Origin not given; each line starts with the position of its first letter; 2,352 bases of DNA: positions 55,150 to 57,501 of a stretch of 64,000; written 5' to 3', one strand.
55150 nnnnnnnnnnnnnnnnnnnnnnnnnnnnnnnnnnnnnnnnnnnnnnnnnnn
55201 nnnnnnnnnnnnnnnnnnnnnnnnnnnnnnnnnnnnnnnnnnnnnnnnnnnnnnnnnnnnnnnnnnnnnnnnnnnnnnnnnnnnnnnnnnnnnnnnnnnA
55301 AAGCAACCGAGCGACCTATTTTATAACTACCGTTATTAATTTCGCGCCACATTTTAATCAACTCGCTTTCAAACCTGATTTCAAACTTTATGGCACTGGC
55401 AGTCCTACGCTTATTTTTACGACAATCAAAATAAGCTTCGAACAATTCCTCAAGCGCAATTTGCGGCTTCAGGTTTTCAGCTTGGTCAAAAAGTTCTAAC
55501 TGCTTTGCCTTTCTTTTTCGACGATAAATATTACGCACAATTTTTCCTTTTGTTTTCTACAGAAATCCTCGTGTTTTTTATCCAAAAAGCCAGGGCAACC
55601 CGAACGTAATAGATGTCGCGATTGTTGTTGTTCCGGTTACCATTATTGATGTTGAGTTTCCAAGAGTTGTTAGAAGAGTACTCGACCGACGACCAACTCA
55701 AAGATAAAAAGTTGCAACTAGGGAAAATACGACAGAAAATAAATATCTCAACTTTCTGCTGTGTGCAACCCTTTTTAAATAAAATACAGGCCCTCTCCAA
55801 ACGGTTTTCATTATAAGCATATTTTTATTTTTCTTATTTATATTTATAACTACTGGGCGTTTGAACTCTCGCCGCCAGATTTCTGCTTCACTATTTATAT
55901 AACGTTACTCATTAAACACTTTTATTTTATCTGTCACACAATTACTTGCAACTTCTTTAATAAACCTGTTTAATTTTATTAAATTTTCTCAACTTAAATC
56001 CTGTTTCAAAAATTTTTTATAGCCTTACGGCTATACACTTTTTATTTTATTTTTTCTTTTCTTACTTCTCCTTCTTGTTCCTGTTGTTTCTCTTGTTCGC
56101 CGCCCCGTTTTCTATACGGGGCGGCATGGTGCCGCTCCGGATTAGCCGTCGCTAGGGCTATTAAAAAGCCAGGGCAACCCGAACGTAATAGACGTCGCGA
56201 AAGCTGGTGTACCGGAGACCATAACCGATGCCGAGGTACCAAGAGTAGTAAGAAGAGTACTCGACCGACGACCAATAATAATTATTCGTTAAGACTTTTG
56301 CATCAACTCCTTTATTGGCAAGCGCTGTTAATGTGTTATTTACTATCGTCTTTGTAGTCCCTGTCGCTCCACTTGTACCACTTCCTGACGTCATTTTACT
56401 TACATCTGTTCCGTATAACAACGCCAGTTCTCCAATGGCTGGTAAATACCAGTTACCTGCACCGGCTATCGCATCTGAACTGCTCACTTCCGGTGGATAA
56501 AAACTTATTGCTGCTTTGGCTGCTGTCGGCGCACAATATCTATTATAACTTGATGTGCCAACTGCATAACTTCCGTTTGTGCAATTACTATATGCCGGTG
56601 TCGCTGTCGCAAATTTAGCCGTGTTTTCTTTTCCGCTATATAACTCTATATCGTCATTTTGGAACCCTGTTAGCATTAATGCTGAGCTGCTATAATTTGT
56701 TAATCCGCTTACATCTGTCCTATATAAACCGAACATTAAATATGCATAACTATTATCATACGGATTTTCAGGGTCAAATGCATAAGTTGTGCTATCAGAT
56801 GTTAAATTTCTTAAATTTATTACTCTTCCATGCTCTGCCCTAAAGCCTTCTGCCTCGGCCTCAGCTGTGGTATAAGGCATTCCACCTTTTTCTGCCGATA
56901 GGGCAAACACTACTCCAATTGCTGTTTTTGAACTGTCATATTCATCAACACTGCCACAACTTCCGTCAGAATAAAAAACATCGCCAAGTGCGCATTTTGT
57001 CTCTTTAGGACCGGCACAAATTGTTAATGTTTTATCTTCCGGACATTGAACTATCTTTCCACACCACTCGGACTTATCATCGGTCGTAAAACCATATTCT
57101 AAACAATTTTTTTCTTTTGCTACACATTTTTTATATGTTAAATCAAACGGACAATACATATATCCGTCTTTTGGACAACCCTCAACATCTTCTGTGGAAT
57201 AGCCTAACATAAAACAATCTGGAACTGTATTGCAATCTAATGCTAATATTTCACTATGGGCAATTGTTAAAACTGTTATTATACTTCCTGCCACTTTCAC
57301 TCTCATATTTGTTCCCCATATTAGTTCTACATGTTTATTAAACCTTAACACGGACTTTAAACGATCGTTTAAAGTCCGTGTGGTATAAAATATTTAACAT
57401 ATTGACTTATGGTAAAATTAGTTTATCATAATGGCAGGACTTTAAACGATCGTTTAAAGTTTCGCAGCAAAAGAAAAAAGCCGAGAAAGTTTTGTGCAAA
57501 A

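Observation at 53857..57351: Complete DGR cassette in an atypical order: target, 464 nt non-coding, TR, RT, then avd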

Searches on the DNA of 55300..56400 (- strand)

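Call 52: search_rna_families(source=window, start=55300, end=56400, threshold=evalue, max_evalue=1)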
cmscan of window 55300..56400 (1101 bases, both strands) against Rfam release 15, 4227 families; matches with E-value up to 1: 0.
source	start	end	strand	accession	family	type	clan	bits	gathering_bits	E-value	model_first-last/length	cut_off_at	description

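Call 70: build_rna_model(alignment_id=A7)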
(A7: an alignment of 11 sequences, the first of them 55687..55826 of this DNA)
Model R1 built from alignment A7 (11 sequences, 144 columns); structure: RNAalifold consensus.
model positions 129; base pairs 34; branch points 2; effective number of sequences 1.94; information 0.59 bits per position. Calibrated on 0.2 Mb of random sequence (short: E-values are rough).
structure used (alignment columns):
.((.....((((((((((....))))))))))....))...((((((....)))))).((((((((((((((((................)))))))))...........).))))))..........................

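Call 71: search_with_rna_model(model_id=R1, sources=[window, L001, L002, L003, L004, L005, L006, L007, L008, L009, L010, L011, L012, L013, L014, L015, L016, L017, L018, L019, L020, L021, L022, L023, L024, L025, L026, L027, L028, L029, L030, L031, L032, L033, L034, L035, L036, L037, L038, L039, L040, L041, L042, L043, L044, L045, L046, L047, L048, L049, L050, L051, L052, L053, L054, L055, L056, L057, L058, L059, L060, L061, L062, L063, L064, L065, L066, L067, L068, L069, L070, L071, L072, L073, L074, L075, L076, L077, L078, L079, L080, L085, L086, L087, L088, L089, L090], max_evalue=1)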
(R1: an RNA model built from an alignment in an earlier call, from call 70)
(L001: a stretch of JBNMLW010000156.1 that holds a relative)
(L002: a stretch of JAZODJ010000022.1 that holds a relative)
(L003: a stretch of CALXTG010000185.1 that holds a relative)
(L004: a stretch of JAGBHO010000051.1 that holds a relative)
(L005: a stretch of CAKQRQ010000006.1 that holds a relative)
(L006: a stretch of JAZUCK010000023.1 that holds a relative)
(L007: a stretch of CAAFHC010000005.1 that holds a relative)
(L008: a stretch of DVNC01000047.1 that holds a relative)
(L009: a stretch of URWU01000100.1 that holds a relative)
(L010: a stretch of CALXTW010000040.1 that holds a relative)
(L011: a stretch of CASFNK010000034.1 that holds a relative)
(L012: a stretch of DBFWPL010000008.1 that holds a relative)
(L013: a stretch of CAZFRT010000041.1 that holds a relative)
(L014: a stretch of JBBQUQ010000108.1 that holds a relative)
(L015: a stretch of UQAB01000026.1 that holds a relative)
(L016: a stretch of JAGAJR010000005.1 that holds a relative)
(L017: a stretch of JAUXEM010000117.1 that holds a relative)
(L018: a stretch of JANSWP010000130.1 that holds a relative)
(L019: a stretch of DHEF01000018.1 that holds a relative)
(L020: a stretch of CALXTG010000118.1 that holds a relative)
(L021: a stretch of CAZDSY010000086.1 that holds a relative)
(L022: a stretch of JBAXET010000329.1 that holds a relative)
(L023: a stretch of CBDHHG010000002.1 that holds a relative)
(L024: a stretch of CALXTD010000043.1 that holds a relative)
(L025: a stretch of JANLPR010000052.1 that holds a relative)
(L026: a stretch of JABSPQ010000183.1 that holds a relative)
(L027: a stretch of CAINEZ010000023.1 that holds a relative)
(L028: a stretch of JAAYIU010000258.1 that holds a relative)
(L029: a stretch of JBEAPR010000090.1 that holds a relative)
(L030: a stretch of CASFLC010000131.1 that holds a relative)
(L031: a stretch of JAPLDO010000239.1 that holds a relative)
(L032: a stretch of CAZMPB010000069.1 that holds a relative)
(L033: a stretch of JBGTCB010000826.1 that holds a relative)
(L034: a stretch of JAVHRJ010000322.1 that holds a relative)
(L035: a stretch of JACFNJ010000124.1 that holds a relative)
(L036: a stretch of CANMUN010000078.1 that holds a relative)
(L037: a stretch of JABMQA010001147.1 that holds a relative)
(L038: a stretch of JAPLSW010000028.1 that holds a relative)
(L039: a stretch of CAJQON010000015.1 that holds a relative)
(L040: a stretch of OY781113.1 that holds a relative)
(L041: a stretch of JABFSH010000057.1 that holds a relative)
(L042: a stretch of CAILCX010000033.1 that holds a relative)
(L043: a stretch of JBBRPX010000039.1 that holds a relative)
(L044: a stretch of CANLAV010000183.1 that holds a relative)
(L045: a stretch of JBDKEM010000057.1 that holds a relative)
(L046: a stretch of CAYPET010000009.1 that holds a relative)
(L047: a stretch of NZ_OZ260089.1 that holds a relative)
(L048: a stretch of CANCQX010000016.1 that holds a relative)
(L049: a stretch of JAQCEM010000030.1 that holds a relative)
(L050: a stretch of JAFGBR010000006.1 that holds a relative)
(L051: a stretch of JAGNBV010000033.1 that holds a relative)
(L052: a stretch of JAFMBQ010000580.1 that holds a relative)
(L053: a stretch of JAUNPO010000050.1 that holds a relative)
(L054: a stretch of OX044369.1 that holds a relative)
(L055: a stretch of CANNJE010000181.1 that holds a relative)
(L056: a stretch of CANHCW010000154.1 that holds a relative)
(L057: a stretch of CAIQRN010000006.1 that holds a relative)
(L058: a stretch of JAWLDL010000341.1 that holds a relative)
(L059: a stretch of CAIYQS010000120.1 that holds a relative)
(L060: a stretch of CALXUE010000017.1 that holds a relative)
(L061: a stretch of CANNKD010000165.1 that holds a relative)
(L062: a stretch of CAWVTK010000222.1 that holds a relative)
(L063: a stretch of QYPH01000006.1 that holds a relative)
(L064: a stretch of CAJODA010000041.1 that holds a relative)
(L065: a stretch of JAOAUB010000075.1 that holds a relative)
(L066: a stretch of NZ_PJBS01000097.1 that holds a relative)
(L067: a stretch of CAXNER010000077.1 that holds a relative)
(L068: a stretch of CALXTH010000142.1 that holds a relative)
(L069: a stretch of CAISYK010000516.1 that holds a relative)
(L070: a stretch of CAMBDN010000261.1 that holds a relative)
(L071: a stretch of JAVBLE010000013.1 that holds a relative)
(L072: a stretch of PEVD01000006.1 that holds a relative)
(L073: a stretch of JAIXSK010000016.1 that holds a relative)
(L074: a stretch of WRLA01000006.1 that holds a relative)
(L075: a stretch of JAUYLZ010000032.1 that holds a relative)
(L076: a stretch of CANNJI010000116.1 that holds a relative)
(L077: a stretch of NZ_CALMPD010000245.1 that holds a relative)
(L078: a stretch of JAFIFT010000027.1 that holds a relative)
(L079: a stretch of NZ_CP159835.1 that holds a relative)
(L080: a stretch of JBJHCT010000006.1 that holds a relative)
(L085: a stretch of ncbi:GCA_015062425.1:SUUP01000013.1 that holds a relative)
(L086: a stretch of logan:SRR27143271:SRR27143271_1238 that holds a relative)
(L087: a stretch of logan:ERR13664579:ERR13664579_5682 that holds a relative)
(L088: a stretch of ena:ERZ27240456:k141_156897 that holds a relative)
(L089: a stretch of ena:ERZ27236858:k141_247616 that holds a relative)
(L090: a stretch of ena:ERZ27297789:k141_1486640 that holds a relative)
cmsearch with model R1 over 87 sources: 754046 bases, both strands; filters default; matches with E-value up to 1: 85.
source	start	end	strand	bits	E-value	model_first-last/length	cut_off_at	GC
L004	5724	5850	+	137.2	1.8e-29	1-129/129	no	0.41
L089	3737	3866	+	136.9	2.2e-29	1-129/129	no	0.35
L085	3782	3911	+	133.4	1.4e-28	1-129/129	no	0.34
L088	3725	3853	+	132.4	2.5e-28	1-129/129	no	0.31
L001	365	493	+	126.7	5.5e-27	1-129/129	no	0.42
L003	5730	5856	+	121.5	9.4e-26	1-129/129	no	0.43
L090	3728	3854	+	119.5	2.8e-25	1-129/129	no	0.29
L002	5745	5870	+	119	3.5e-25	1-129/129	no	0.33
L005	5716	5853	+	118.4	5e-25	1-129/129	no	0.46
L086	3725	3856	+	103.8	1.3e-21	1-129/129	no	0.3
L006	7719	7854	-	89.1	3.9e-18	1-129/129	no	0.34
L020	892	1009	+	81.5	2.4e-16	1-129/129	no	0.48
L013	3871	3988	+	80.8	3.6e-16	1-129/129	no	0.47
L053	1575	1706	+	80.7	3.7e-16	1-129/129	no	0.44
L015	4854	4985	+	80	5.6e-16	1-129/129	no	0.45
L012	5732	5849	+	79.9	5.9e-16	1-129/129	no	0.48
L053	1841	1971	+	79.7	6.6e-16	1-129/129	no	0.5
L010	1071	1191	+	79.4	7.5e-16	1-129/129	no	0.4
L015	5120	5250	+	78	1.6e-15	1-129/129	no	0.5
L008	1286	1406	+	77.3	2.4e-15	1-129/129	no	0.51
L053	758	888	+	76.7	3.2e-15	1-129/129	no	0.53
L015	4009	4139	+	75.6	5.9e-15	1-129/129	no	0.53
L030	5711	5837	+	74.1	1.3e-14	1-129/129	no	0.51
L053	1327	1455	+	73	2.4e-14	1-129/129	no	0.46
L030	5443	5569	+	73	2.5e-14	1-129/129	no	0.53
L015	4582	4710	+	72.5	3.3e-14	1-129/129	no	0.45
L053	2381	2511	+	70.5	9.2e-14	1-129/129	no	0.49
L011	1380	1503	+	69.2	1.9e-13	1-129/129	no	0.44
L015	4283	4412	+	68.8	2.4e-13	1-129/129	no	0.54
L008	1540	1660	+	68.6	2.7e-13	1-129/129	no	0.53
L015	5394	5524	+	67.3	5.4e-13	1-129/129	no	0.54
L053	2115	2245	+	66.3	9e-13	1-129/129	no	0.54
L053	1029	1157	+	66.1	1e-12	1-129/129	no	0.54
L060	5406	5537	+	63.2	5e-12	1-129/129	no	0.41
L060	5680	5811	+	63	5.5e-12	1-129/129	no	0.41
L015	5661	5790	+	62.9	5.8e-12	1-129/129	no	0.5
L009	262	383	+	62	9.5e-12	1-129/129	no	0.48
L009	511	628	+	61.9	1e-11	1-129/129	no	0.47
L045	5627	5747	+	47.9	2e-08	1-129/129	no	0.4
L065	2718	2838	+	47.3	2.8e-08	1-129/129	no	0.38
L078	3655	3735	+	45.9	5.8e-08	1-129/129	no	0.43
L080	5574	5698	+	43.8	1.8e-07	1-129/129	no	0.38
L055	2166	2286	+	43.5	2.2e-07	1-129/129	no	0.4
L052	1258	1396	+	43.3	2.4e-07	1-129/129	no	0.4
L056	2680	2818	+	43.1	2.7e-07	1-129/129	no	0.42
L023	5612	5743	+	41.8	5.5e-07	1-129/129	no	0.37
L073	935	1069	+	40.2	1.3e-06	1-129/129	no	0.41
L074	5675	5831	+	39.6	1.8e-06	1-129/129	no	0.42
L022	111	207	+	39.1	2.3e-06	1-129/129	no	0.43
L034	227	346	+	38.8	2.8e-06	1-129/129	no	0.42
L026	2417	2540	+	38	4.3e-06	1-129/129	no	0.37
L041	2233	2382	+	37.8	4.8e-06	1-129/129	no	0.45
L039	5635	5754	+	34.5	2.8e-05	1-129/129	no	0.35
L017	5305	5499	+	34.3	3.2e-05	1-129/129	no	0.37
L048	5633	5743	+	33.6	4.7e-05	1-129/129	no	0.38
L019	4046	4172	+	33.3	5.4e-05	1-129/129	no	0.36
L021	1040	1166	+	33.3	5.4e-05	1-129/129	no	0.36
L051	5057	5136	+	32.4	9.1e-05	1-129/129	no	0.51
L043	2645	2752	+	32.3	9.7e-05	1-129/129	no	0.36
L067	247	325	+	32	0.00011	1-129/129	no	0.51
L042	900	1052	+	31.7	0.00013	1-129/129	no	0.46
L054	5648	5766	+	31.5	0.00015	1-129/129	no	0.45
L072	1246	1394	+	31.2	0.00017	1-129/129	no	0.38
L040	5693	5843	+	30.7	0.00023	1-129/129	no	0.44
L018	5539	5646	+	29.9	0.00034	1-129/129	no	0.42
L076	4483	4573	+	29.5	0.00044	1-129/129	no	0.44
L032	4310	4403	+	29.3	0.00047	1-129/129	no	0.48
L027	1060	1204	+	29.3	0.00047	1-129/129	no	0.47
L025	5635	5764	+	29.1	0.00054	1-129/129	no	0.4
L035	3168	3270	+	28.4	0.00078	1-129/129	no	0.41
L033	1861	1916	+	27.4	0.0014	2-56/129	no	0.39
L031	2843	3020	+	27.2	0.0015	1-129/129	no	0.44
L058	382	511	+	25.8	0.0031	1-129/129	no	0.58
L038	3698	3853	+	25.8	0.0032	1-129/129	no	0.47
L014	2278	2457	+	25.7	0.0034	1-129/129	no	0.51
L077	3456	3551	+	25.3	0.0041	1-129/129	no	0.47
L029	990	1121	+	25.2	0.0043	1-129/129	no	0.44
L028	724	869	+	25.2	0.0045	1-129/129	no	0.51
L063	2778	2943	+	21.3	0.038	1-129/129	no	0.48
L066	5671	5821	+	20.3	0.062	1-129/129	no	0.38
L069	4582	4749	+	20.1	0.07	1-129/129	no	0.46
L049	5651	5687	+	19.6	0.094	2-38/129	no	0.54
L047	5680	5793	+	17.4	0.3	1-129/129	no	0.4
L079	5672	5785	+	17.3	0.31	1-129/129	no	0.39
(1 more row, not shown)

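Call 83: search_with_rna_model(model_id=R1, source=window, max_evalue=1, show_alignments=1)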
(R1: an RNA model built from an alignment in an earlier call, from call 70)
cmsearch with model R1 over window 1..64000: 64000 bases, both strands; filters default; matches with E-value up to 1: 2.
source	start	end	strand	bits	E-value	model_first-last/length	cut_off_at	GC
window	55687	55827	-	76.3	3.5e-16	1-129/129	no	0.34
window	23574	23674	+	11.4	0.66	1-129/129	no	0.27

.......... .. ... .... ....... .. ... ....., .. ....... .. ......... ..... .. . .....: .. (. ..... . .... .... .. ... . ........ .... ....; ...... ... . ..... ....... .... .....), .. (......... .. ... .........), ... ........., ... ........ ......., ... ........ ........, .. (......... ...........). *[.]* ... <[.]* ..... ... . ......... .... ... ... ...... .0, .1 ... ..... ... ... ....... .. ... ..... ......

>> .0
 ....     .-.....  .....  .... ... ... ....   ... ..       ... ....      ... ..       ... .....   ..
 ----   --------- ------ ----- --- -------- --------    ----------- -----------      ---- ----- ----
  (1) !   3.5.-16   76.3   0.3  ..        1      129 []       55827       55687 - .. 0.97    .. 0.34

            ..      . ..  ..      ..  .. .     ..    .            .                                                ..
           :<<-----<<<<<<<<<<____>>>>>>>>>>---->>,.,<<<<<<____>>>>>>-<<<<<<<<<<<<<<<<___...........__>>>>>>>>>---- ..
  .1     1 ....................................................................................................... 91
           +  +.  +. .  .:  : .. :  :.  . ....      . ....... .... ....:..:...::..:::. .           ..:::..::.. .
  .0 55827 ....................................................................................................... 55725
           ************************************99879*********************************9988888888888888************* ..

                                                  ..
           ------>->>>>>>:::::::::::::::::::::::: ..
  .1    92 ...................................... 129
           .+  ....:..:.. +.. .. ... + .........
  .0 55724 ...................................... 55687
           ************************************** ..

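Call 90: search_with_rna_model(model_id=R1, sources=[L091, L163, L164, L092, L093, L096, L098, L102], max_evalue=0.1)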
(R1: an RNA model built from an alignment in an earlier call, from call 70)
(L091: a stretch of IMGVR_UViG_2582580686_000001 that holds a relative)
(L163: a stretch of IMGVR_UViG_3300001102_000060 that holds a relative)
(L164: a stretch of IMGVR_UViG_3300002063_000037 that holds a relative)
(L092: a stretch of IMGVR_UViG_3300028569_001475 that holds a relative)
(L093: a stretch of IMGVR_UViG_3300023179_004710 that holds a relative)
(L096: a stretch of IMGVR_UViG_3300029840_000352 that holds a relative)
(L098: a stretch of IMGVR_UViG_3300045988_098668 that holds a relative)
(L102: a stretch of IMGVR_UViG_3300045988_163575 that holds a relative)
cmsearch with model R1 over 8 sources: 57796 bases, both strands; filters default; matches with E-value up to 0.1: 6.
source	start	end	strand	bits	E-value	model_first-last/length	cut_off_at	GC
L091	3957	4046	+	36.1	9.3e-07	1-129/129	no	0.41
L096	396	528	+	31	1.4e-05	1-129/129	no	0.37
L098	3247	3382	+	30.1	2.4e-05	1-129/129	no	0.46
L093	3167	3271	+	26.4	0.00017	1-129/129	no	0.3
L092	579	753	+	23.3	0.00094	1-129/129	no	0.38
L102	3140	3265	+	15.7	0.06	1-129/129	no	0.43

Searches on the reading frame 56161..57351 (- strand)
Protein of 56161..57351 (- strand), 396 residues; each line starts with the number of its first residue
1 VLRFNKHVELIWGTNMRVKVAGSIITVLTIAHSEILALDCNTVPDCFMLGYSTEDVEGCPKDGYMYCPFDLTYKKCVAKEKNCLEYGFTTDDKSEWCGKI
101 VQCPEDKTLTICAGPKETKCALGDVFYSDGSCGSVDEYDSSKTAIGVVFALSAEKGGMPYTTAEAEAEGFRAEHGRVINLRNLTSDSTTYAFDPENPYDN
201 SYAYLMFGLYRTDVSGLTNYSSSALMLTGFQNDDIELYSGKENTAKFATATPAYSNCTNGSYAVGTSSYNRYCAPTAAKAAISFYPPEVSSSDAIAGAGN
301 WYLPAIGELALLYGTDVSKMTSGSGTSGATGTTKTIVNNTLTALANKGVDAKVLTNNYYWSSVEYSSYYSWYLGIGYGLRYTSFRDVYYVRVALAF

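Call 7: search_protein_families(library=pfam, proteins=[window:56161-57351:-], max_evalue=0.01)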
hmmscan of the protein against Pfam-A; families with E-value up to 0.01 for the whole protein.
window:56161-57351:- (396 aa): 1 family
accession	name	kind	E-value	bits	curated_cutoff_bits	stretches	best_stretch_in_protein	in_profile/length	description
PF07603.17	Lcl_C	-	0.00028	21.6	34.9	1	292-391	36-114/117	Lcl C-terminal domain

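Call 9: search_protein_families(library=ncbifam, proteins=[window:56161-57351:-], max_evalue=0.01)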
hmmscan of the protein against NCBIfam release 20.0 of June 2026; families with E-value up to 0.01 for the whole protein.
window:56161-57351:- (396 aa): 0 families

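Call 79: search_protein_families(library=phrogs, proteins=[window:56161-57306:-], max_evalue=0.001)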
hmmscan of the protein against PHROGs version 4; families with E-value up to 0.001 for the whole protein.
window:56161-57306:- (381 aa): 1 family
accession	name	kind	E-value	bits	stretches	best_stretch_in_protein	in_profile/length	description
phrog_4245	-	unknown function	1e-05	25.7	1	262-373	495-570/583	-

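Call 87: search_protein_families(library=pfam, proteins=[window:56161-57306:-], max_evalue=0.01)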
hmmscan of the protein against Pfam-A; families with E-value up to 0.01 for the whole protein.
window:56161-57306:- (381 aa): 1 family
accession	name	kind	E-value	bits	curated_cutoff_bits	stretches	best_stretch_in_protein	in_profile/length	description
PF07603.17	Lcl_C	-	0.00027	21.6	34.9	1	277-376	36-114/117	Lcl C-terminal domain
